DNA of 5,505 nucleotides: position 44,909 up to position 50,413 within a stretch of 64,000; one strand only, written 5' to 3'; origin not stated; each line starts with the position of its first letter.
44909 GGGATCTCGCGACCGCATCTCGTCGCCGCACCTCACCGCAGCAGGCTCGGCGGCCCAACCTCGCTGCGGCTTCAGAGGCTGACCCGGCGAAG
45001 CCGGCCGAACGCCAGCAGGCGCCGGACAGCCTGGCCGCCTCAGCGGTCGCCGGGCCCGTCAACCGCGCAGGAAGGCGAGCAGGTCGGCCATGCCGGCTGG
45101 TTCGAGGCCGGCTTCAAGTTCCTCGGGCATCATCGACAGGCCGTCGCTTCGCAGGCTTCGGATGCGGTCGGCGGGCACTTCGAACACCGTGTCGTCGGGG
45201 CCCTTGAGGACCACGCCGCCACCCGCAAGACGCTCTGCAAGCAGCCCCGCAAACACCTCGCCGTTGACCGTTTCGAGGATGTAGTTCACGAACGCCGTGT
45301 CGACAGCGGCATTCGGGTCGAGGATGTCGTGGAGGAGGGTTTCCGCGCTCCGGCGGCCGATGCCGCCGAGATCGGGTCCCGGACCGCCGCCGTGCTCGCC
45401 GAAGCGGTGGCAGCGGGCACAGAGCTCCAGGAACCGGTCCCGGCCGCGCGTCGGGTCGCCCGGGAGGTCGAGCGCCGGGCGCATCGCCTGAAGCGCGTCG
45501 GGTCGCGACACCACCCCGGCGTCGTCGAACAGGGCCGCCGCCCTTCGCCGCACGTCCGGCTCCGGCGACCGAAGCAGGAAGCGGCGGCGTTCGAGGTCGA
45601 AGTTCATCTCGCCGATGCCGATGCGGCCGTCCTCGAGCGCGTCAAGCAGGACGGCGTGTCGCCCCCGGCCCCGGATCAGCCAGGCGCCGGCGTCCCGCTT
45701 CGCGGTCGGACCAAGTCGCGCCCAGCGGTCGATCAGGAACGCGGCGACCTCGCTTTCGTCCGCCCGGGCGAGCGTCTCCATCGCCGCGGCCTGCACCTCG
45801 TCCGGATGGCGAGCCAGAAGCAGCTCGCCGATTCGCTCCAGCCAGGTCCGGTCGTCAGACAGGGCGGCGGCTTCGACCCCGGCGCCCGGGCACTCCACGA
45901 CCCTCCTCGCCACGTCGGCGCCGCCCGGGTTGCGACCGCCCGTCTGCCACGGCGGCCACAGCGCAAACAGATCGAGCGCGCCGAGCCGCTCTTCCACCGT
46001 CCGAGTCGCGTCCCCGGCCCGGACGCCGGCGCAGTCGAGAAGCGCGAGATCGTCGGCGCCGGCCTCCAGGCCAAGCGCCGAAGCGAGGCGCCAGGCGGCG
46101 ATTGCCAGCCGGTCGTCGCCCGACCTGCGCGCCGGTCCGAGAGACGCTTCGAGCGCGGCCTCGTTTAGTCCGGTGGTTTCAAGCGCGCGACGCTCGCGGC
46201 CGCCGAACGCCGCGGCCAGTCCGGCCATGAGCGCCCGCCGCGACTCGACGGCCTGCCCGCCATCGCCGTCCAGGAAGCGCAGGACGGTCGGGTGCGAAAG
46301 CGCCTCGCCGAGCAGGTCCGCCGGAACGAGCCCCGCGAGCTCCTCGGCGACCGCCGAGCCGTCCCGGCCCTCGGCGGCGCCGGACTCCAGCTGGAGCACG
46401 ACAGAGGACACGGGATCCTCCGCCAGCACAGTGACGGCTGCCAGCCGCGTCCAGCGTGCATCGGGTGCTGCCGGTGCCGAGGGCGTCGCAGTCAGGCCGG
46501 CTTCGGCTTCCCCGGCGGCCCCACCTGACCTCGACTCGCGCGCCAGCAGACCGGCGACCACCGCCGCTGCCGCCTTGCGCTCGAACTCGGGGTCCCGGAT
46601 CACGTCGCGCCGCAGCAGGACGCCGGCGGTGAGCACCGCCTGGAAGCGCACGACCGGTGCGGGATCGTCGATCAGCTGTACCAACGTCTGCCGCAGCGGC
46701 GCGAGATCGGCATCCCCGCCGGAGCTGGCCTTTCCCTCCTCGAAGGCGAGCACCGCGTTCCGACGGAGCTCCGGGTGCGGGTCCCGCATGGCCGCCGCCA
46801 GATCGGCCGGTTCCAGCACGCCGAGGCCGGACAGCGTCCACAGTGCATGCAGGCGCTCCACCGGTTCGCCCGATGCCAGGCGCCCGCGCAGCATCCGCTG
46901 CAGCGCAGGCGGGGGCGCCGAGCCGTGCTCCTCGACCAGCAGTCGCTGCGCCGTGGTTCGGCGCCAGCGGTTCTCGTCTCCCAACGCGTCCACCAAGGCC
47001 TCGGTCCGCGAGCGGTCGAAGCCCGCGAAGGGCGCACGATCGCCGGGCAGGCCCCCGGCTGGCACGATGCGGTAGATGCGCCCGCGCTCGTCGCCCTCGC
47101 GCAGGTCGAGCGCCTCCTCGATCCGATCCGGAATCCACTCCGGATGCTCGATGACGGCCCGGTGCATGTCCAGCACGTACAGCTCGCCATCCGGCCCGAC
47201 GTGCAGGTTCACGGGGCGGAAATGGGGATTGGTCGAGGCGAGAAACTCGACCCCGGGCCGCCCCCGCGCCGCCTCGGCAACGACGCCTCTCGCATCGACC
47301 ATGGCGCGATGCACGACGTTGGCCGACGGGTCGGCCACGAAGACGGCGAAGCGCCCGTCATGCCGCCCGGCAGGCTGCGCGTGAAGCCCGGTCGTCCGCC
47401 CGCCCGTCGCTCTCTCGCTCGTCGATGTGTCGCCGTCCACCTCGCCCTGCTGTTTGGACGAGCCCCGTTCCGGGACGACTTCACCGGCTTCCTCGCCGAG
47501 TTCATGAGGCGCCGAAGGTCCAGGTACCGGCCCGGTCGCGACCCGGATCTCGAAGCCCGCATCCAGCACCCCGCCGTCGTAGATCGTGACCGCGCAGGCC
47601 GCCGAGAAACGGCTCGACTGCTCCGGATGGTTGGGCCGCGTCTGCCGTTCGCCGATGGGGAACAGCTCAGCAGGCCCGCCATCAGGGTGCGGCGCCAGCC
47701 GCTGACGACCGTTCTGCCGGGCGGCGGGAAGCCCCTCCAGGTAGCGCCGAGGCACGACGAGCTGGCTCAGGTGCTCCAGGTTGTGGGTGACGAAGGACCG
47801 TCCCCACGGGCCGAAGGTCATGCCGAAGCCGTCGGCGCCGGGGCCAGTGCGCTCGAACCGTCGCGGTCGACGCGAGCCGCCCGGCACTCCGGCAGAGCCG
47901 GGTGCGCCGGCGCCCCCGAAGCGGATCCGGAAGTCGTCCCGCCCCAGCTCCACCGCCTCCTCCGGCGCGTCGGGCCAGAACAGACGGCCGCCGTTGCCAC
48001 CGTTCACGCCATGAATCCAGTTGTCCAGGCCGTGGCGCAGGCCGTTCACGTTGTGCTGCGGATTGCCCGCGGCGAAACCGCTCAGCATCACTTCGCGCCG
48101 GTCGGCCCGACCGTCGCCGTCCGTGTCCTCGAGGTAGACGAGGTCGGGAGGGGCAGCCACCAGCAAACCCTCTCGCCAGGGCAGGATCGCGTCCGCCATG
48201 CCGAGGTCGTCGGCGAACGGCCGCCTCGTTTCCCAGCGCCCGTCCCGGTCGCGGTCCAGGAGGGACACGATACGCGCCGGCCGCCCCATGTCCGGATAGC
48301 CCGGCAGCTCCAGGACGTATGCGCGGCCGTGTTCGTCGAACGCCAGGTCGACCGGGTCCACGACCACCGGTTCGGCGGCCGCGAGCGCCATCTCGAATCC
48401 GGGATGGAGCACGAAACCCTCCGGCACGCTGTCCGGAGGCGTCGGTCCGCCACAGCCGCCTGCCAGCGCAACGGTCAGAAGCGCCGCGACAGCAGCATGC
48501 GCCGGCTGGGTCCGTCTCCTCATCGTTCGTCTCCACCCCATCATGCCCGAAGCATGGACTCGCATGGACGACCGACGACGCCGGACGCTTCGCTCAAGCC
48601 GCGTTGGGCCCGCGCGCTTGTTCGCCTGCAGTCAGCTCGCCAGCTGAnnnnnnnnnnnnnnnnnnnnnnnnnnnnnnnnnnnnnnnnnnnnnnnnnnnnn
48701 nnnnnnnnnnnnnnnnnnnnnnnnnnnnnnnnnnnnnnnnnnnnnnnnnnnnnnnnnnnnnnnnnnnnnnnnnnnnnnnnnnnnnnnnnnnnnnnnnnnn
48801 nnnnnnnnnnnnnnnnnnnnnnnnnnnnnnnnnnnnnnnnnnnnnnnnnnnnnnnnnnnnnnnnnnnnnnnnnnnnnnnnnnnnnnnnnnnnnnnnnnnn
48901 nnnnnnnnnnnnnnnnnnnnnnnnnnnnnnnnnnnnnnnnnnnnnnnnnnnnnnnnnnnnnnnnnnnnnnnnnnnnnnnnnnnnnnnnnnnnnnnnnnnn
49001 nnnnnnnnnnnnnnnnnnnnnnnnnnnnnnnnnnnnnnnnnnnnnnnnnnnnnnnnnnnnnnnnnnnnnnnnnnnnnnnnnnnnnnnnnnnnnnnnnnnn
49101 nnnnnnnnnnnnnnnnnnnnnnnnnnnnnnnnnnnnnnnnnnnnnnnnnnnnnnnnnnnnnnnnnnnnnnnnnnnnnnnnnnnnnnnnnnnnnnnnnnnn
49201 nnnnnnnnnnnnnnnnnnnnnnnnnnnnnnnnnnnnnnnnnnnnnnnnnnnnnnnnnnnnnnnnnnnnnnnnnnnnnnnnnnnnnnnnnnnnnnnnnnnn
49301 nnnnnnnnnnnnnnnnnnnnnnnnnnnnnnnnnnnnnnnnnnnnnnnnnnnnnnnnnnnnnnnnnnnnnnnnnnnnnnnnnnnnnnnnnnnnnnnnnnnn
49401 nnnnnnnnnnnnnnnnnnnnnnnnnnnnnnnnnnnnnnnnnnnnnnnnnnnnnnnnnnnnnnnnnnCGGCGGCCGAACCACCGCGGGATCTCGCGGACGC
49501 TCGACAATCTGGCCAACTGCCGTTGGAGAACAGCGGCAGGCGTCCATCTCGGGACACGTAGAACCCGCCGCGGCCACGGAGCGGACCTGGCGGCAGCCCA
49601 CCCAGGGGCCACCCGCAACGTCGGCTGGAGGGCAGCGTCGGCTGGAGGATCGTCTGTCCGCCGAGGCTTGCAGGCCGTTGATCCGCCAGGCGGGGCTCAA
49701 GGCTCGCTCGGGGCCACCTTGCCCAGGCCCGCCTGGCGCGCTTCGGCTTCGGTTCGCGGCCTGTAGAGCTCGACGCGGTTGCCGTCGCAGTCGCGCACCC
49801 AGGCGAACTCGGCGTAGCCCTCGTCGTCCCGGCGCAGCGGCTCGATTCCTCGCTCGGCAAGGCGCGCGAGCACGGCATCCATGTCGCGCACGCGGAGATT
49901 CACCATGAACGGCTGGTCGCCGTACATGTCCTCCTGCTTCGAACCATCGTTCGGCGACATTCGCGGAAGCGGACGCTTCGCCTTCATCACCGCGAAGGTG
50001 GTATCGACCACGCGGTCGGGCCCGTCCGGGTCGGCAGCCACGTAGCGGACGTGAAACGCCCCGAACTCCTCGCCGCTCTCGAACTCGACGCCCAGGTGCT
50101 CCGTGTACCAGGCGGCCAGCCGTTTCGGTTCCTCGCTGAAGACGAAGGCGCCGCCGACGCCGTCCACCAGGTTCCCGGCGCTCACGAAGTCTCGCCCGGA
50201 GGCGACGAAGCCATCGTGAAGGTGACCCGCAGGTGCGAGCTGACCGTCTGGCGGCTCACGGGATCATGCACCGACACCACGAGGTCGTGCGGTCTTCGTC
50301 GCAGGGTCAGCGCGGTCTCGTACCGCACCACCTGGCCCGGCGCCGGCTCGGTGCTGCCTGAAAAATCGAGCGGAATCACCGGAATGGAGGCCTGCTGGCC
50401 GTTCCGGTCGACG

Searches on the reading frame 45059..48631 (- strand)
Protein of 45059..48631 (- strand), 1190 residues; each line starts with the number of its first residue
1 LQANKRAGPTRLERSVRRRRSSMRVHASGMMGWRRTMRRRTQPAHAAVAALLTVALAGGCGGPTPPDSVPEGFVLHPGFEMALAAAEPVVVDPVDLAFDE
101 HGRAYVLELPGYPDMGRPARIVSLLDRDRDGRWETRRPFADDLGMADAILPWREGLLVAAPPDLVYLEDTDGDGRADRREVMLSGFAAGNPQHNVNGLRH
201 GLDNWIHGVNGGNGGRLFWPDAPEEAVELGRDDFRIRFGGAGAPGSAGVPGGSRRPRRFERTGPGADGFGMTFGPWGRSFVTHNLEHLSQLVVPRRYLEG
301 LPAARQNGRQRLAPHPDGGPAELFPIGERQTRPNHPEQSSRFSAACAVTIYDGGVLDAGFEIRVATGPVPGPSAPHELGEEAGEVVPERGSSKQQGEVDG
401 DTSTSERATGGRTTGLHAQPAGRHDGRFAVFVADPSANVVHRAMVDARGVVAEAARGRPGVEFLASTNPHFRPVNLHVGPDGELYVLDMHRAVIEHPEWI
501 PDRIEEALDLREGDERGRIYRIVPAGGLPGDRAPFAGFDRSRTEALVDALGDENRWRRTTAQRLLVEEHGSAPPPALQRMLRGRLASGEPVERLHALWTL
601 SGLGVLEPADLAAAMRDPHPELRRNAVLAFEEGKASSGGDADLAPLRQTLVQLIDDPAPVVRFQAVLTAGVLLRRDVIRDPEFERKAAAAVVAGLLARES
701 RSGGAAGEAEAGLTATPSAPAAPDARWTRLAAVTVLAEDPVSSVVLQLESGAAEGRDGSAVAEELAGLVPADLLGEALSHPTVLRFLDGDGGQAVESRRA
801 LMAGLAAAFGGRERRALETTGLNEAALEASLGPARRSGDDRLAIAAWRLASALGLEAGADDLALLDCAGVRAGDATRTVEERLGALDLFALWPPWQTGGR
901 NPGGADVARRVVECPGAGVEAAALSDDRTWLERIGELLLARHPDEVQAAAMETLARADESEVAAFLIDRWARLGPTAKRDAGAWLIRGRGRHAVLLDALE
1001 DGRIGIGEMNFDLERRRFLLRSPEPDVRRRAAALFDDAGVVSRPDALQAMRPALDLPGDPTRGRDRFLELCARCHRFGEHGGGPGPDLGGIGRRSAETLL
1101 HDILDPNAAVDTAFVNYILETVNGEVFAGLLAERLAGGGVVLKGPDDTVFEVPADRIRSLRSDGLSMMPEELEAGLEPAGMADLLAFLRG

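Call 54: search_protein_families(library=pfam, proteins=[window:45059-48631:-], max_evalue=0.00001)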
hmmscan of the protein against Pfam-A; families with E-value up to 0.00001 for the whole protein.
window:45059-48631:- (1190 aa): 1 family
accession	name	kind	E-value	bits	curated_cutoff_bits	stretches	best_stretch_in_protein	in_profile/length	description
PF23500.1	DUF7133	-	1e-93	315.1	27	2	72-362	8-285/385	Domain of unknown function (DUF7133)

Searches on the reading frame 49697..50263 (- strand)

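Call 54: search_protein_families(library=pfam, proteins=[window:49697-50263:-], max_evalue=0.00001)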
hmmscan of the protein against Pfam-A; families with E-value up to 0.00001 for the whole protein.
window:49697-50263:- (188 aa): 2 families
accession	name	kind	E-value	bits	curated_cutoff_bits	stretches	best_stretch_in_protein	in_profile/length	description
PF00903.31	Glyoxalase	-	5.9e-06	27.1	20.6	1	41-166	7-121/121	Glyoxalase/Bleomycin resistance protein/Dioxygenase superfamily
PF18029.7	Glyoxalase_6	-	6.8e-06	27.1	23.6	0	44-166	7-105/106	Glyoxalase-like domain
